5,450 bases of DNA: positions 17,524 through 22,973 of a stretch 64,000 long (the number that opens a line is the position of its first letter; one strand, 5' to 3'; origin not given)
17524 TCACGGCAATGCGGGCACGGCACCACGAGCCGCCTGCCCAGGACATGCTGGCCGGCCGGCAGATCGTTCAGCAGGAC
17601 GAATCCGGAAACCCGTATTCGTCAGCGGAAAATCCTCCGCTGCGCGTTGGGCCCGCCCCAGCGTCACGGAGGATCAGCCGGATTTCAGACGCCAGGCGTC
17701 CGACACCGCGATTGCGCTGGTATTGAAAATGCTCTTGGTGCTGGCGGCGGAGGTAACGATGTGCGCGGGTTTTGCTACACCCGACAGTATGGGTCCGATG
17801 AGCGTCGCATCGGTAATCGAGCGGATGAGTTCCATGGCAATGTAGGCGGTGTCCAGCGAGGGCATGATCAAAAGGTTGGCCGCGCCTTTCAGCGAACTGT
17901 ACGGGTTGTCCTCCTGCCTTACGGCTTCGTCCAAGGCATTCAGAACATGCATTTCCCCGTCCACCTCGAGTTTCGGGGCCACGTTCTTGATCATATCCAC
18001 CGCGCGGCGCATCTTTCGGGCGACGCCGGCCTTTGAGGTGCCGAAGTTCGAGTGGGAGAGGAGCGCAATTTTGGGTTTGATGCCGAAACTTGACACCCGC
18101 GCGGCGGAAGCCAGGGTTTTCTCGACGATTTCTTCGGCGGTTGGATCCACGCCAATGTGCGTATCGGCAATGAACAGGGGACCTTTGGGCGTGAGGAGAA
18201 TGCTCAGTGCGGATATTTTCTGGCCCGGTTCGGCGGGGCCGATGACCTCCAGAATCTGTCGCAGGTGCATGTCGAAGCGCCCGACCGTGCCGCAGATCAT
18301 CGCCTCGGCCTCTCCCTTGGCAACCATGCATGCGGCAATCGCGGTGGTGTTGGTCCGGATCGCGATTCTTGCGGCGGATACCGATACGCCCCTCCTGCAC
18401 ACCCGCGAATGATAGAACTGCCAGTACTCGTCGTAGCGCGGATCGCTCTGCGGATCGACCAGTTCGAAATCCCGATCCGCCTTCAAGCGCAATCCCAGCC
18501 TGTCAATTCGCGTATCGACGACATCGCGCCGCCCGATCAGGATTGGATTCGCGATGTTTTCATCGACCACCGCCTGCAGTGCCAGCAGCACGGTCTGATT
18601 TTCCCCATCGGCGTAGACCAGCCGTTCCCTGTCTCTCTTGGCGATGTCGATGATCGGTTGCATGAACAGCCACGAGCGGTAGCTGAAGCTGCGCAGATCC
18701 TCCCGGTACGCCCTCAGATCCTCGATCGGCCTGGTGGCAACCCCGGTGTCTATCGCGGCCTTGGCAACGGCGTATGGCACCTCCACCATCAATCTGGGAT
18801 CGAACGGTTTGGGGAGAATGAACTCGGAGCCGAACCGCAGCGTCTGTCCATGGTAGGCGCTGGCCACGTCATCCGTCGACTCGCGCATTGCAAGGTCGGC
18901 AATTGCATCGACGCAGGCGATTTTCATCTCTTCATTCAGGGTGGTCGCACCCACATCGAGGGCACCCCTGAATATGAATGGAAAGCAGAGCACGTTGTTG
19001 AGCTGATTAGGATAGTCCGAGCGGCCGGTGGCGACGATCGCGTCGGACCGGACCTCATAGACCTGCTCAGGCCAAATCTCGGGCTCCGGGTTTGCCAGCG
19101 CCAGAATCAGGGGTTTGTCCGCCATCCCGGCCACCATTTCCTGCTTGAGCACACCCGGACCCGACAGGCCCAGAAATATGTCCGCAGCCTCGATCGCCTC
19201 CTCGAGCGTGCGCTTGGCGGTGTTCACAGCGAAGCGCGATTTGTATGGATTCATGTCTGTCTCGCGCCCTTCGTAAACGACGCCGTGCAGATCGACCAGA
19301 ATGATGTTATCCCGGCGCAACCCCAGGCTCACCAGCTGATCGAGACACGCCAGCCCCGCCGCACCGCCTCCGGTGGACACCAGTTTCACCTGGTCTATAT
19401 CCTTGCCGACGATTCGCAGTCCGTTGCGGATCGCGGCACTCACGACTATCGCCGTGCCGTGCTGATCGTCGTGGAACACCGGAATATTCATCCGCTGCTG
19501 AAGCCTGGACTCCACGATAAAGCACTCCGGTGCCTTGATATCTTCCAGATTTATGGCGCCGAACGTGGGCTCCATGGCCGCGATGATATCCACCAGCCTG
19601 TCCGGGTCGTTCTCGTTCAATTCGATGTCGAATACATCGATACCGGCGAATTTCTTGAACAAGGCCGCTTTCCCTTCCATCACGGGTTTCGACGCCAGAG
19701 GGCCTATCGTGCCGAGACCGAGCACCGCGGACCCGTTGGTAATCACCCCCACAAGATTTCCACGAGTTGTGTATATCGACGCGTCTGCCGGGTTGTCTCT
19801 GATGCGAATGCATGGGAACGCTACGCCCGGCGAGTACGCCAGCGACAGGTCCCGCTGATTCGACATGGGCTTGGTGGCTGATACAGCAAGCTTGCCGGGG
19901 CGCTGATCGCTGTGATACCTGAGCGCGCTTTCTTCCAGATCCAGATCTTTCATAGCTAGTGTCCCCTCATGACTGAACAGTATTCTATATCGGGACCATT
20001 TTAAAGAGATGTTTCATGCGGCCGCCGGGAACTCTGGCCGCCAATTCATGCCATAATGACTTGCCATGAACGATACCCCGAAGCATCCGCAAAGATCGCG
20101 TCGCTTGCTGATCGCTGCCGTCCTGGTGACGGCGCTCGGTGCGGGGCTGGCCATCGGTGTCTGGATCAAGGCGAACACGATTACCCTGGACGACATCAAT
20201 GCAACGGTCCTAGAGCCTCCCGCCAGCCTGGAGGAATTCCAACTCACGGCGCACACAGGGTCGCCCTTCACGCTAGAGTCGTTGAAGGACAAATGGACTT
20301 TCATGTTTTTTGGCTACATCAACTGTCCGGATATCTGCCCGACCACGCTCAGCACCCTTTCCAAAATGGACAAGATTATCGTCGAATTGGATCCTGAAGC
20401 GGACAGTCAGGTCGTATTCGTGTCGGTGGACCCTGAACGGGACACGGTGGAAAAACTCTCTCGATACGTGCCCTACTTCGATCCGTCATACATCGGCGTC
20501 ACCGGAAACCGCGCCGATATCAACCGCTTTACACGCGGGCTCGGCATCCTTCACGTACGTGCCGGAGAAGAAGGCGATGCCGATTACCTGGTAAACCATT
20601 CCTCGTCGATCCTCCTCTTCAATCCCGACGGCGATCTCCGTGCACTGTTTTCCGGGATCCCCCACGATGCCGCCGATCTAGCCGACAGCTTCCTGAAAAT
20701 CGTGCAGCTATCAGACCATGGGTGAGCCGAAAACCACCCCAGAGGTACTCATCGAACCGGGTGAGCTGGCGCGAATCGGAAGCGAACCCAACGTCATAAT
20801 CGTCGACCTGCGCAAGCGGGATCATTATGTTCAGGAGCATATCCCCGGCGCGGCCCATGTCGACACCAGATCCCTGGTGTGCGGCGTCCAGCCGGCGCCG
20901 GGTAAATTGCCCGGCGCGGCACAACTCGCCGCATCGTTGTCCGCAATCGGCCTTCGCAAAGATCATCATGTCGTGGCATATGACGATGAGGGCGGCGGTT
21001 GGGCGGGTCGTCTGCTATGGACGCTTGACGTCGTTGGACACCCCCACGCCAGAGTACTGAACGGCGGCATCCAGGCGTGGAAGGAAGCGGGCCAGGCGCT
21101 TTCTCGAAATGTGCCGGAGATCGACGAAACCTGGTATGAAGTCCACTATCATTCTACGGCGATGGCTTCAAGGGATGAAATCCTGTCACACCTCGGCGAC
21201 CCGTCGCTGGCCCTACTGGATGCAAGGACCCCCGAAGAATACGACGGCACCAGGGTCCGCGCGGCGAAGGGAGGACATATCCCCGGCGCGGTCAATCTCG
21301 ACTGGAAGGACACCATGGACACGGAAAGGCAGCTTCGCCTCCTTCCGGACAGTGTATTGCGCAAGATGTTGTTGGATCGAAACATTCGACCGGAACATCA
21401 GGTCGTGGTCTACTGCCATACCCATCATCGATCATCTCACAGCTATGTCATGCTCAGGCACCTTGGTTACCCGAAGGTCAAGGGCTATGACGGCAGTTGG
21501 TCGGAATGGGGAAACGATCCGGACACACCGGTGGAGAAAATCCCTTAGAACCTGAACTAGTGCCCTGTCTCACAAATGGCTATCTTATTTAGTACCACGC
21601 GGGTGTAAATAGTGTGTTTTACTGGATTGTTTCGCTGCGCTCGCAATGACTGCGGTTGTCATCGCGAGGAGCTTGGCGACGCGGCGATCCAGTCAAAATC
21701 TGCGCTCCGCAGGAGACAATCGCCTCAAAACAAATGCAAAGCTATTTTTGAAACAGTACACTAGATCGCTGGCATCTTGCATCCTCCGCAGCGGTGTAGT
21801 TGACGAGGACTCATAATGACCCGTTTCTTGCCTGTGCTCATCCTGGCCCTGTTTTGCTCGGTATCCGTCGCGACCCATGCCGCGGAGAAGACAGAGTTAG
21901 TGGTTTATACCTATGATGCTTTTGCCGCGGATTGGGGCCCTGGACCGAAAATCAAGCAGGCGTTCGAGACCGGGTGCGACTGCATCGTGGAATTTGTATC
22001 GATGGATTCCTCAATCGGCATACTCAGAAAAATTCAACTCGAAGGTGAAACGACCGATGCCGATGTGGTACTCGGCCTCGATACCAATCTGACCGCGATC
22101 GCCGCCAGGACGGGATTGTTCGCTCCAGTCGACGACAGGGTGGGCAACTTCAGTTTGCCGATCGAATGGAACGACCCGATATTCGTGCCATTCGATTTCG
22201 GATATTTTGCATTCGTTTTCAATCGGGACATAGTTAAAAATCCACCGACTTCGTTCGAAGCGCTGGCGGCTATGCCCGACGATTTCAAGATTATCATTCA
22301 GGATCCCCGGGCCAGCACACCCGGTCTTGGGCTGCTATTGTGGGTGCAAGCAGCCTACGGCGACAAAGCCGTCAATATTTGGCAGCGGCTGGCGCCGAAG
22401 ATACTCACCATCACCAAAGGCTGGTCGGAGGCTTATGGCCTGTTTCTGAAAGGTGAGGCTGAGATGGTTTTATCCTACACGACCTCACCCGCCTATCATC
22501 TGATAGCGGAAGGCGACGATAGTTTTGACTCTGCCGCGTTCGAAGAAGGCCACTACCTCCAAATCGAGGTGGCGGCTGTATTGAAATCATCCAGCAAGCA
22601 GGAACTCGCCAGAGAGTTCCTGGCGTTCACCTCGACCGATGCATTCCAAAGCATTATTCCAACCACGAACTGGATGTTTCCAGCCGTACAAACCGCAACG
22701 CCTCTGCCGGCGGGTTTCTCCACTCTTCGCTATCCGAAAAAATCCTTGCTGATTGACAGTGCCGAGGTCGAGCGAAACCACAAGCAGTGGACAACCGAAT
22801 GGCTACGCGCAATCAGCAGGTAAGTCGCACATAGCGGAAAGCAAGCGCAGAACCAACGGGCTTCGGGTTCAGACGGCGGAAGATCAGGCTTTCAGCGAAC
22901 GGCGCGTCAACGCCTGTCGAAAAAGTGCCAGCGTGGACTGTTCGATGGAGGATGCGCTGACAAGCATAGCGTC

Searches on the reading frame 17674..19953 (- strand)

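Call 9: search_protein_families(library=pfam, proteins=[window:17674-19953:-], max_evalue=0.001)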
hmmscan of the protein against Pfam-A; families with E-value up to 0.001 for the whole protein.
window:17674-19953:- (759 aa): 3 families
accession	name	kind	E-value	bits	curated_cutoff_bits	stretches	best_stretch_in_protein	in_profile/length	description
PF01515.24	PTA_PTB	-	1.2e-84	284.9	24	1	430-750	2-319/319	Phosphate acetyl/butaryl transferase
PF00390.24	malic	-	9.8e-28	97.6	23.1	1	21-152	3-182/182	Malic enzyme, N-terminal domain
PF03949.21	Malic_M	-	1e-19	71.3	23.5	1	166-360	3-230/258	Malic enzyme, NAD binding domain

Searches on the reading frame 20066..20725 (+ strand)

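Call 9: search_protein_families(library=pfam, proteins=[window:20066-20725:+], max_evalue=0.001)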
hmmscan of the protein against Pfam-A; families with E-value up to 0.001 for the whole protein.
window:20066-20725:+ (219 aa): 2 families
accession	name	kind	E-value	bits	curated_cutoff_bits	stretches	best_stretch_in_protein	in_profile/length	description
PF02630.20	SCO1-SenC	-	8.3e-39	133.1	22.8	1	56-190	2-133/134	SCO1/SenC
PF00578.27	AhpC-TSA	-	0.0005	20.4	26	1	56-126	6-72/124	AhpC/TSA family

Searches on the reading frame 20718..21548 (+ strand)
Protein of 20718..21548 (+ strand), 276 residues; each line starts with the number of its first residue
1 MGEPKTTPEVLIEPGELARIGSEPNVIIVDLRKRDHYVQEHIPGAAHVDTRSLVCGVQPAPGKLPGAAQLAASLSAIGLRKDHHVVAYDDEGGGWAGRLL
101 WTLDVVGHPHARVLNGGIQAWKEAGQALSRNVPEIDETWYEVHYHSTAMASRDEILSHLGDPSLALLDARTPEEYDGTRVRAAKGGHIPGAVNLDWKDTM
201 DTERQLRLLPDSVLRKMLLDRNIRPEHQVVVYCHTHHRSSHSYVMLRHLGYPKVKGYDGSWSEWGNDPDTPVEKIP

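Call 9: search_protein_families(library=pfam, proteins=[window:20718-21548:+], max_evalue=0.001)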
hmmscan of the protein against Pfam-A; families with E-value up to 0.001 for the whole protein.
window:20718-21548:+ (276 aa): 1 family
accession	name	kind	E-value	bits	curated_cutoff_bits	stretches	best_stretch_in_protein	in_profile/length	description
PF00581.25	Rhodanese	-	9.7e-40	135.6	22.2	2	152-266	2-101/102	Rhodanese-like domain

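Call 37: search_protein_families(library=ncbifam, proteins=[window:20718-21548:+], max_evalue=0.00001)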
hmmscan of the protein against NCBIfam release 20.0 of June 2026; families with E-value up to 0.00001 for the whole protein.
window:20718-21548:+ (276 aa): 5 families
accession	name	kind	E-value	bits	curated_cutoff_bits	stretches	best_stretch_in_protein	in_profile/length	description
NF008557.0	PRK11493.1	equivalog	8.1e-35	120.3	250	1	35-274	40-279/281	3-mercaptopyruvate sulfurtransferase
NF040901.1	SeO3_TeO2_ExtH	equivalog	1.5e-14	53.8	200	1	18-148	61-201/430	selenite/tellurite reduction operon rhodanese-like protein ExtH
NF041203.1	rhodanese_LYCAU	equivalog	6.1e-10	38.9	115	0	222-273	72-124/126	rhodanese-related (seleno)protein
NF006444.0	PRK08762.1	equivalog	4.1e-09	35.6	449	0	211-267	54-110/387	molybdopterin-synthase adenylyltransferase MoeB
NF045521.1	rhoda_near_glyco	subfamily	1.8e-08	34.3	145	0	223-267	67-111/144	rhodanese homology domain-containing protein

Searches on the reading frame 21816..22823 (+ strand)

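Call 9: search_protein_families(library=pfam, proteins=[window:21816-22823:+], max_evalue=0.001)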
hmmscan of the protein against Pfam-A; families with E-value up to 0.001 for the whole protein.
window:21816-22823:+ (335 aa): 3 families
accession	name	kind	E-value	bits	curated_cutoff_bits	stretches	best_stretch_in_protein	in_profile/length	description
PF01547.30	SBP_bac_1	-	2.1e-16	61.2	26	1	50-276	17-304/307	Bacterial extracellular solute-binding protein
PF13343.11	SBP_bac_6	-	4.2e-11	43.2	24.6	1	82-294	4-223/245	Bacterial extracellular solute-binding protein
PF13531.11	SBP_bac_11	-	2.7e-09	37.6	25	1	81-281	47-221/227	Bacterial extracellular solute-binding protein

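Call 37: search_protein_families(library=ncbifam, proteins=[window:21816-22823:+], max_evalue=0.00001)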
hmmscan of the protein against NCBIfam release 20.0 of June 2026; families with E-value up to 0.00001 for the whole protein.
window:21816-22823:+ (335 aa): 5 families
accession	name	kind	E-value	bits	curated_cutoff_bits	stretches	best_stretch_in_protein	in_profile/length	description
TIGR01276.1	thiB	equivalog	2.2e-111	372.2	317.15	1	10-335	3-324/324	thiamine ABC transporter substrate binding subunit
TIGR01254.1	sfuA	subfamily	7.5e-104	347.3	93.4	1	25-329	2-306/306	thiamine ABC transporter substrate-binding protein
TIGR03261.1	phnS2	equivalog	3.4e-10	39.5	392.75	1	12-282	7-280/334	putative 2-aminoethylphosphonate ABC transporter substrate-binding protein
NF011620.1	PRK15046.1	equivalog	2.6e-09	36.3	310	1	11-201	10-197/334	2-aminoethylphosphonate ABC transporter substrate-binding protein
TIGR03227.1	PhnS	equivalog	9.2e-07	28.1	395.3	1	21-203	30-209/360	2-aminoethylphosphonate ABC transporter substrate-binding protein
